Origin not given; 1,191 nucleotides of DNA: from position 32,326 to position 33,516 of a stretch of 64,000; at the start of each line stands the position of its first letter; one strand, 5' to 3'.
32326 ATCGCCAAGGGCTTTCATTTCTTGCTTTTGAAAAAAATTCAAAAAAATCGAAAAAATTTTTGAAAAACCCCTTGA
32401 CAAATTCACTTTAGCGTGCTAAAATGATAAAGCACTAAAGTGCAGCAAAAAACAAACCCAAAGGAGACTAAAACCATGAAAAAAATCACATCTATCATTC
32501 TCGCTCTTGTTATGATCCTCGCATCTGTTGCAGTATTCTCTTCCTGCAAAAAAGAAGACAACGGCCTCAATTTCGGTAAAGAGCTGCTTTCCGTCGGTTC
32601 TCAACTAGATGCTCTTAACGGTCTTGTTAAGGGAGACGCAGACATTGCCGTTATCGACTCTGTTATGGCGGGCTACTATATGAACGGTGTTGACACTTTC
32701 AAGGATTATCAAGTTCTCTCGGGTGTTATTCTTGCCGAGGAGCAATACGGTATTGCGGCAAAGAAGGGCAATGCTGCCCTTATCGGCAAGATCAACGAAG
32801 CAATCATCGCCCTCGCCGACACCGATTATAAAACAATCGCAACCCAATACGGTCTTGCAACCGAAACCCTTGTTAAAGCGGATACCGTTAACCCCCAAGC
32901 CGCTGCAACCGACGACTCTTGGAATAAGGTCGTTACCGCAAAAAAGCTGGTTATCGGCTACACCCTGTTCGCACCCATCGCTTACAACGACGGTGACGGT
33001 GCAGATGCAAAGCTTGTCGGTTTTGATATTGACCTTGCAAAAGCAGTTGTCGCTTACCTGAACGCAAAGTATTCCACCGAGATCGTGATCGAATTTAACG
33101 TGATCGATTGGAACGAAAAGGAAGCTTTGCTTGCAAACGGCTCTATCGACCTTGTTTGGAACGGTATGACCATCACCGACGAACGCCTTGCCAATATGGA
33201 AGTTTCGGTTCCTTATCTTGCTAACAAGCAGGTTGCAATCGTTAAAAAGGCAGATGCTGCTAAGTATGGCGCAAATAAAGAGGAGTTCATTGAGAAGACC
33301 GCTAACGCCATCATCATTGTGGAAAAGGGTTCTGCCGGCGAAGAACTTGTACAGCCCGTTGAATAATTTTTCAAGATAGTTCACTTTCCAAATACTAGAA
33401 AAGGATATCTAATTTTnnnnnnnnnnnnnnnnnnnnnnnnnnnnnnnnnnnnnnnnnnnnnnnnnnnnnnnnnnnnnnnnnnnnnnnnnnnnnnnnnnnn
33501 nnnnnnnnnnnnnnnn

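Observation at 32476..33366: Circularly permuted amino-acid-binding lipoprotein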

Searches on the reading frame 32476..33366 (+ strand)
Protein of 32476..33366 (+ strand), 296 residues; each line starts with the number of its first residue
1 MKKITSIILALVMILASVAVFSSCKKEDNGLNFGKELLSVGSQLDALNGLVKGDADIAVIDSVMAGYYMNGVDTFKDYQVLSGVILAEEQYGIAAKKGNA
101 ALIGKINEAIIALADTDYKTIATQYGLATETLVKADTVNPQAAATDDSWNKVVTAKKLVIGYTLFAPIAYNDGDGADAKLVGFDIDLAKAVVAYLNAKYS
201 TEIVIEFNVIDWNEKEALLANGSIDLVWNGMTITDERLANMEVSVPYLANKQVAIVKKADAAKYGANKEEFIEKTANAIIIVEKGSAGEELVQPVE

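Call 3: search_protein_families(library=pfam, proteins=[window:32476-33363:+], max_evalue=1)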
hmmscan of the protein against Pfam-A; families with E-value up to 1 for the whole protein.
window:32476-33363:+ (296 aa): 2 families
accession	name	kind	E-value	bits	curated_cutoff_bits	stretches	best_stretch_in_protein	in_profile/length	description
PF00497.25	SBP_bac_3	-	5.5e-23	81.6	26.4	2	165-275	9-109/132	Bacterial extracellular solute-binding proteins, family 3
PF10613.14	Lig_chan-Glu_bd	-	0.00062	20.3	30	1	176-257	25-111/115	Ligated ion channel L-glutamate- and glycine-binding site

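Call 4: search_protein_families(library=ncbifam, proteins=[window:32476-33363:+], max_evalue=1)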
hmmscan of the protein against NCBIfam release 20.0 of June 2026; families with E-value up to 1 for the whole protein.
window:32476-33363:+ (296 aa): 11 families
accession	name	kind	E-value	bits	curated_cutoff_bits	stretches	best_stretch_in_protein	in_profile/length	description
TIGR01096.1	3A0103s03R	subfamily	6.9e-20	71.6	256.35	2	156-262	24-122/250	lysine/arginine/ornithine ABC transporter substrate-binding protein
NF008426.0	PRK11260.1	equivalog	3.9e-16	59.1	312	2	129-264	14-141/266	cystine ABC transporter substrate-binding protein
NF007029.0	PRK09495.1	equivalog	5e-12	46.1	303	2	149-261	18-121/248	glutamine ABC transporter substrate-binding protein GlnH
NF041765.1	ArtJ_Ecoli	equivalog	1.1e-09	38.2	510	2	174-264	37-121/243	arginine ABC transporter substrate-binding protein ArtJ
NF052427.1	StpK7MSMEG_1200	equivalog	1.1e-08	34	900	2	150-243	356-441/601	serine/threonine protein kinase StpK7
NF008112.0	PRK10859.1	equivalog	3.8e-07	28.9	354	1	139-263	26-141/483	membrane-bound lytic murein transglycosylase MltF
NF008885.0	PRK11917.1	equivalog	7.2e-07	29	373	1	139-262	21-140/259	bifunctional adhesin/ABC transporter aspartate/glutamate-binding protein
NF041764.1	ArtI_Ecoli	equivalog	1.6e-06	27.7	522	1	175-263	38-120/243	arginine ABC transporter substrate-binding protein ArtI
NF011583.0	PRK15007.1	subfamily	5.7e-06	25.8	358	1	175-258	38-115/243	arginine ABC transporter substrate-binding protein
NF011965.0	PRK15437.1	equivalog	0.00081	19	459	1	172-258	40-121/260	histidine ABC transporter substrate-binding protein HisJ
TIGR04262.1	orph_peri_GRRM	subfamily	0.0013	18.1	190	1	176-249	18-91/257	extracellular substrate binding-like orphan protein GrrP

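Call 5: search_solved_structures(query=window:32476-33363:+, max_evalue=0.01, show_alignments=3)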
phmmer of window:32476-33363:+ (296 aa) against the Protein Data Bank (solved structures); distinct sequences matched with E-value up to 0.01: 50.
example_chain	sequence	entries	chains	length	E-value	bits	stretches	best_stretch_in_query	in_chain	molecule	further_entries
3hv1_A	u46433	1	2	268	3.7e-26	95.6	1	143-261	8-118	Polar amino acid ABC uptake transporter substrate binding protein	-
4ohn_A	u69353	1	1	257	6.7e-25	91.4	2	144-261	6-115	ABC transporter substrate-binding protein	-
4zv1_A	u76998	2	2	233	3.4e-17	66.2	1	164-261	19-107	AncQR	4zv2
6det_A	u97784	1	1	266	5.1e-14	55.8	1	145-293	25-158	Tv2483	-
5tuj_C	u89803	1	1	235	7.2e-13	52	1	165-266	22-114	Ancestral protein CDT-Anc1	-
5t0w_A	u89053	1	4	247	7.9e-13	51.9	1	165-266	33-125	AncCDT-1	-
4prs_A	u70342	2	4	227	8.2e-13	51.8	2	158-276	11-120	ABC-type transporter, periplasmic subunit family 3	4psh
6svf_A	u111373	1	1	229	3.4e-12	49.8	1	158-276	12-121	Amino acid ABC transporter, periplasmic amino acid-binding protein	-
6ggv_A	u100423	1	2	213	4.7e-12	49.3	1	158-276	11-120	Amino acid ABC transporter, periplasmic amino acid-binding protein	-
6ggp_A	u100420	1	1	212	5.2e-12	49.2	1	158-276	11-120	Amino acid ABC transporter, periplasmic amino acid-binding protein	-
2pvu_A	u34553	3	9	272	9.2e-12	48.4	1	152-265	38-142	ArtJ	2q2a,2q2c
6q3u_A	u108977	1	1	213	3.3e-11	46.5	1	158-276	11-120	Amino acid ABC transporter, periplasmic amino acid-binding protein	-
4q0c_A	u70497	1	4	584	1.2e-10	44.7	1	44-260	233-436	Virulence sensor protein BvgS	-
5eyf_A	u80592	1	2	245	5.4e-10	42.6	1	179-263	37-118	Glutamate ABC superfamily ATP binding cassette transporter, binding protein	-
4ymx_A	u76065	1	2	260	6.1e-10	42.4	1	158-260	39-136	ABC-type amino acid transport system, periplasmic component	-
3h7m_A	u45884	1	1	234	4.2e-07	33.1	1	32-121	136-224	Sensor protein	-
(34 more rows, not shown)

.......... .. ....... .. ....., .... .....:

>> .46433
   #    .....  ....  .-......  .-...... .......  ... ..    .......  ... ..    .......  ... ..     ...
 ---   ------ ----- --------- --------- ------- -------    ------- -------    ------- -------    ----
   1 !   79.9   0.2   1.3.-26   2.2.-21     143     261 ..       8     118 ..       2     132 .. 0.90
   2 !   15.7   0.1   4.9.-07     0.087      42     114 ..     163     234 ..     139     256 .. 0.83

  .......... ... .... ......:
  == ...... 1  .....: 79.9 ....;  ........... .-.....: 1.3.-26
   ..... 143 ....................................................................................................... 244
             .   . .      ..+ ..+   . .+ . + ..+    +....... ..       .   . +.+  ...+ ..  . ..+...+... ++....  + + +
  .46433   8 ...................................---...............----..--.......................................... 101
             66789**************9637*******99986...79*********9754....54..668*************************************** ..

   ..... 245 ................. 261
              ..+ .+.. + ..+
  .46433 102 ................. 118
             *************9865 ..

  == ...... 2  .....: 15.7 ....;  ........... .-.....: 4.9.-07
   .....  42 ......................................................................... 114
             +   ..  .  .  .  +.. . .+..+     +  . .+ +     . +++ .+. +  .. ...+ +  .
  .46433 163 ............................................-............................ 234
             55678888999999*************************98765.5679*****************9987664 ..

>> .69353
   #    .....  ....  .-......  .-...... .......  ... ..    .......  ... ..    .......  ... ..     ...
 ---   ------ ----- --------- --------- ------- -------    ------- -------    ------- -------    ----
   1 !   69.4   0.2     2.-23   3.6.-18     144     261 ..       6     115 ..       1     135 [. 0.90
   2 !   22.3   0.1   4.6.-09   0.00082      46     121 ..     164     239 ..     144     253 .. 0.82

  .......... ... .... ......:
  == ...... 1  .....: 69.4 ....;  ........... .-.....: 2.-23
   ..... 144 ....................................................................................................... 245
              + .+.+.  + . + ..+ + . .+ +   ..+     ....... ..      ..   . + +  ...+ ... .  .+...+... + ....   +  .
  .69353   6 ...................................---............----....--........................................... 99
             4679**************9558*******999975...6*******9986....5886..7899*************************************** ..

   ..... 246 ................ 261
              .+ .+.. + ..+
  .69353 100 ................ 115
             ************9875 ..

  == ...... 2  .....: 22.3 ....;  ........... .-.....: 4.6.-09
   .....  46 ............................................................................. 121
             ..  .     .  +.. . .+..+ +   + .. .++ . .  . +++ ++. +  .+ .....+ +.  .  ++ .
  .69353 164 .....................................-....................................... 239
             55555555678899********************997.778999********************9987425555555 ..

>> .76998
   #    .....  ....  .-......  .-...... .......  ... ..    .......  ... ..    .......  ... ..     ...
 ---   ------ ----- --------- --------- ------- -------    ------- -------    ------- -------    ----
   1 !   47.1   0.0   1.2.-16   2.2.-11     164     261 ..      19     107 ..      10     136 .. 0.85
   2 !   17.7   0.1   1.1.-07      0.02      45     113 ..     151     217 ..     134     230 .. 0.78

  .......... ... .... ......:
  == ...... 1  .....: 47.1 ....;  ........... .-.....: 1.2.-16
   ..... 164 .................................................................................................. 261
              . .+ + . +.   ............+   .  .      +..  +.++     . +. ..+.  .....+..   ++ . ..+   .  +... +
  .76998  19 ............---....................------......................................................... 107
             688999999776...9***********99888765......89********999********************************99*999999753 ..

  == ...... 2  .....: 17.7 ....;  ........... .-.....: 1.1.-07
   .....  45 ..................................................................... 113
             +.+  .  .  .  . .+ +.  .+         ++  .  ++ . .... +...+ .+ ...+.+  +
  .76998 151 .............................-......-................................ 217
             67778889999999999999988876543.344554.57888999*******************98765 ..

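Call 7: find_homologous_proteins(query=window:32476-33363:+, max_evalue=0.00001)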
Query window:32476-33363:+ (296 aa): 2509 proteins with E <= 0.00001 among 5964 candidates; the best 120 are listed.
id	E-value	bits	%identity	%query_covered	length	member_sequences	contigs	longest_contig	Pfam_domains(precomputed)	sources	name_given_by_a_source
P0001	8.8e-181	617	100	100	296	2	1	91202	PF00497.26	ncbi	-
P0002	1.0e-176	604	98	100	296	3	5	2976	PF00497.26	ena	-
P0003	5.1e-167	572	92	100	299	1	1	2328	PF00497.26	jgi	jgi:ABC-type amino acid transport substrate-binding protein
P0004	1.5e-165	567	91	100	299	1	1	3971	PF00497.26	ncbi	-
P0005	1.8e-165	567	91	100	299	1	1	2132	PF00497.26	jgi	jgi:ABC-type amino acid transport substrate-binding protein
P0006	3.8e-165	566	92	100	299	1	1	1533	PF00497.26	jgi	jgi:ABC-type amino acid transport substrate-binding protein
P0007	2.0e-164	564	91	100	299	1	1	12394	PF00497.26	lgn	-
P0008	3.3e-164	563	90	100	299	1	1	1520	PF00497.26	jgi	jgi:ABC-type amino acid transport substrate-binding protein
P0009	3.9e-164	563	90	100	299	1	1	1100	PF00497.26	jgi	jgi:ABC-type amino acid transport substrate-binding protein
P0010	7.1e-162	555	89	100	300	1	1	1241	PF00497.26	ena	-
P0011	8.3e-162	555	89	100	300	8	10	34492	PF00497.26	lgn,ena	-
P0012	1.8e-160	551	89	100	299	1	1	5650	PF00497.26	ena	-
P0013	2.1e-160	551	88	100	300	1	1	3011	PF00497.26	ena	-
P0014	3.3e-160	550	88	100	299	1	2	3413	PF00497.26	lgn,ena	-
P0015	3.7e-160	550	88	100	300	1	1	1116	PF00497.26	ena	-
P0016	7.2e-160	549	87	100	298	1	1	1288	PF00497.26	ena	-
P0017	2.1e-159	547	88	100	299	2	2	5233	PF00497.26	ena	-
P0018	2.7e-159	547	87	100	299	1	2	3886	PF00497.26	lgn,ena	-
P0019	3.6e-159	546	87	100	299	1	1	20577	PF00497.26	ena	-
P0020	4.2e-159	546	88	100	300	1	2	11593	PF00497.26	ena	-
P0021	4.3e-159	546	87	100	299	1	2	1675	PF00497.26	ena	-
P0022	5.1e-159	546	87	100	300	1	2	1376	PF00497.26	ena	-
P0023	6.5e-159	546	87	100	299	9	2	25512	PF00497.26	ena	-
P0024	9.9e-159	545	87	100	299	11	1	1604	PF00497.26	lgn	-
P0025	1.4e-158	545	87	100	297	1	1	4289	PF00497.26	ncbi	-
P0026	5.4e-158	543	86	100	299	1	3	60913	PF00497.26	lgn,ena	-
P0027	6.0e-158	543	86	100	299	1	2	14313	PF00497.26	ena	-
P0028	9.0e-158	542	86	100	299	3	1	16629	PF00497.26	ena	-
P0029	1.3e-156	538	87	100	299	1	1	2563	PF00497.26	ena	-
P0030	2.3e-154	531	84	100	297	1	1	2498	PF00497.26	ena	-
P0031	2.3e-154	531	84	100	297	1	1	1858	PF00497.26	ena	-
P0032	6.8e-154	529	84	100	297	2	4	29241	PF00497.26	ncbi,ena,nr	ncbi:MAG: transporter substrate-binding domain-containing protein [Clostridia bacterium]|nr:transpor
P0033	8.8e-154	529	84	100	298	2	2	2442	PF00497.26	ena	-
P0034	9.0e-154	529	84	100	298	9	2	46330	PF00497.26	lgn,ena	-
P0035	1.1e-153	529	84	100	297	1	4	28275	PF00497.26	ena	-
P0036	1.1e-153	528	85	100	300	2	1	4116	PF00497.26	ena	-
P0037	1.8e-153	528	84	100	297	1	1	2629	PF00497.26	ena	-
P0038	3.3e-153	527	83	100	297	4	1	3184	PF00497.26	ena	-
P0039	5.0e-153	526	84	100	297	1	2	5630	PF00497.26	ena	-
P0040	6.5e-153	526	83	100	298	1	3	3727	PF00497.26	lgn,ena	-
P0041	8.4e-153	526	83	100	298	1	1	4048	PF00497.26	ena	-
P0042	9.2e-153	525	84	100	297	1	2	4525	PF00497.26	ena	-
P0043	1.1e-152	525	83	100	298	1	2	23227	PF00497.26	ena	-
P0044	4.1e-152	523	84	100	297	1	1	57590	PF00497.26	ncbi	-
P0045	6.4e-152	523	82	100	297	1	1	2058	PF00497.26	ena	-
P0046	7.0e-152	523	82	100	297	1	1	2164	PF00497.26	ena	-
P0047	7.6e-152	522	84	100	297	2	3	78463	PF00497.26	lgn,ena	-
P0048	9.1e-152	522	83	100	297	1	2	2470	PF00497.26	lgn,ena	-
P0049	9.6e-152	522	83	100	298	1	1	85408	PF00497.26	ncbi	-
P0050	1.1e-151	522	82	100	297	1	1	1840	PF00497.26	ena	-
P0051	1.1e-151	522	81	100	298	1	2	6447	PF00497.26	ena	-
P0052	2.1e-151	521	84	100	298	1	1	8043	PF00497.26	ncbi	-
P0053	2.3e-151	521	83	100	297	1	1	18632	PF00497.26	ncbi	-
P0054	2.5e-151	521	83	100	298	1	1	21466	PF00497.26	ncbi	-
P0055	2.9e-151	521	83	100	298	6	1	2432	PF00497.26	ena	-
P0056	3.6e-151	520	83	100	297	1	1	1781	PF00497.26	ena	-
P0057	4.1e-151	520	82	100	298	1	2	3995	PF00497.26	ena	-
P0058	8.3e-151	519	82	100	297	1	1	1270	PF00497.26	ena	-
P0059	8.4e-151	519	82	100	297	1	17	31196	PF00497.26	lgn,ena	-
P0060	1.0e-150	519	82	100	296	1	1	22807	PF00497.26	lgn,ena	-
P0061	1.1e-150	519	84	100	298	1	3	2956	PF00497.26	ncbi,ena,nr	ncbi:MAG: transporter substrate-binding domain-containing protein [Clostridia bacterium]|nr:transpor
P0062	1.2e-150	519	81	100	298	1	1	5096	PF00497.26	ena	-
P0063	1.5e-150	518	84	100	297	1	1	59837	PF00497.26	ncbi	-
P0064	1.5e-150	518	82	100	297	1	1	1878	PF00497.26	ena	-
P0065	1.9e-150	518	81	100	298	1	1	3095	PF00497.26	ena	-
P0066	3.2e-150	517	80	100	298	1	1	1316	PF00497.26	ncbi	-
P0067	3.6e-150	517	84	100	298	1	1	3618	PF00497.26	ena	-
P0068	3.9e-150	517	82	100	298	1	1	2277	PF00497.26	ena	-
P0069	4.0e-150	517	83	100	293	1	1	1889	PF00497.26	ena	-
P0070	4.2e-150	517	82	100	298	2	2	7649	PF00497.26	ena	-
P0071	5.1e-150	516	86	97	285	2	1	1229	PF00497.26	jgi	jgi:ABC-type amino acid transport substrate-binding protein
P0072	5.9e-150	516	82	100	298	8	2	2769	PF00497.26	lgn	-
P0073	6.9e-150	516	83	100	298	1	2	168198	PF00497.26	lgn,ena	-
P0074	7.6e-150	516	81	100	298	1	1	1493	PF00497.26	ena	-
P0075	8.7e-150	516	81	100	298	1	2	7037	PF00497.26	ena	-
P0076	9.0e-150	516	81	100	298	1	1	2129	PF00497.26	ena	-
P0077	9.3e-150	516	82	100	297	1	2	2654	PF00497.26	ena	-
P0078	1.1e-149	515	81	100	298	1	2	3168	PF00497.26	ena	-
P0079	1.2e-149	515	81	100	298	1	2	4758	PF00497.26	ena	-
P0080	1.2e-149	515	82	100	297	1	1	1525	PF00497.26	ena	-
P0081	1.8e-149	515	81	100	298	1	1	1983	PF00497.26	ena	-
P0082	2.0e-149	515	81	100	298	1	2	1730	PF00497.26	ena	-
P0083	2.3e-149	514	81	100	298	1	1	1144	PF00497.26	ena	-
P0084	2.9e-149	514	81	100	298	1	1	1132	PF00497.26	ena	-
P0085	3.4e-149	514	81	100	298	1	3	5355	PF00497.26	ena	-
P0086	3.8e-149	514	81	100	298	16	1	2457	PF00497.26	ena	-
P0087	4.3e-149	513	81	100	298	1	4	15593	PF00497.26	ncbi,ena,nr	ncbi:MAG: transporter substrate-binding domain-containing protein [Clostridia bacterium]|nr:transpor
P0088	1.8e-148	511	81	100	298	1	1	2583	PF00497.26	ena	-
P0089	2.0e-148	511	80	100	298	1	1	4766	PF00497.26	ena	-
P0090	2.2e-148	511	80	100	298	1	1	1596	PF00497.26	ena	-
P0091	2.6e-148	511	80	100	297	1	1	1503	PF00497.26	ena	-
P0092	4.2e-148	510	80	100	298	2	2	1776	PF00497.26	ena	-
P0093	1.2e-147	509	81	100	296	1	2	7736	PF00497.26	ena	-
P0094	1.8e-147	508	81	100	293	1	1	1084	PF00497.26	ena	-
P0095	4.0e-147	507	80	100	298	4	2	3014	PF00497.26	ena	-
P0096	4.4e-147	507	81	100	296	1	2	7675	PF00497.26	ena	-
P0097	5.5e-147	507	81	100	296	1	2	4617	PF00497.26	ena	-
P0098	5.7e-147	506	81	100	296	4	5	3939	PF00497.26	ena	-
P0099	6.3e-147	506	81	100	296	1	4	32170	PF00497.26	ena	-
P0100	1.9e-146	505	81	100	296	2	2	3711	PF00497.26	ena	-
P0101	6.7e-146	503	79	100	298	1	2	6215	PF00497.26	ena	-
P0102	8.0e-146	503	81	100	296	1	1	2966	PF00497.26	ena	-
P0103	8.2e-146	503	82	100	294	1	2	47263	PF00497.26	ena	-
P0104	2.9e-145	501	80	100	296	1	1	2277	PF00497.26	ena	-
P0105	3.8e-145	501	82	100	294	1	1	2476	PF00497.26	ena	-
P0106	1.6e-144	499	96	84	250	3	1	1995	PF00497.26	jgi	jgi:ABC-type amino acid transport substrate-binding protein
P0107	3.6e-143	494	79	100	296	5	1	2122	PF00497.26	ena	-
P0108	7.4e-136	470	76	100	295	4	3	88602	PF00497.26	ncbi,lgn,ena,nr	ncbi:MAG: transporter substrate-binding domain-containing protein [Clostridia bacterium]|nr:transpor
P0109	1.4e-135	469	75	100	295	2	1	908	PF00497.26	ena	-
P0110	2.6e-135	468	75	100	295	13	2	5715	PF00497.26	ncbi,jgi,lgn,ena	jgi:polar amino acid transport system substrate-binding protein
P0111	7.0e-135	467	74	100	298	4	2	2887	PF00497.26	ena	-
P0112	1.8e-134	466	75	100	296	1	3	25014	PF00497.26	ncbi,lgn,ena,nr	ncbi:MAG: transporter substrate-binding domain-containing protein [Clostridia bacterium]|nr:transpor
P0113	6.9e-134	464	73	100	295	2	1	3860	PF00497.26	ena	-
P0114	6.0e-133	461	74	100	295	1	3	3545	PF00497.26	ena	-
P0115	7.5e-133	460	72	100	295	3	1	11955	PF00497.26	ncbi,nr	ncbi:MAG: transporter substrate-binding domain-containing protein [Clostridia bacterium]|nr:transpor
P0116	9.1e-133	460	74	100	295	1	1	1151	PF00497.26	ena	-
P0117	9.3e-133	460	74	100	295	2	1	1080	PF00497.26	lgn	-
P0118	9.8e-133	460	73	100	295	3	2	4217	PF00497.26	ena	-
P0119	1.6e-132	459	75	100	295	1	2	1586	PF00497.26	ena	-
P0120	1.7e-132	459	73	100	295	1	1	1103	PF00497.26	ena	-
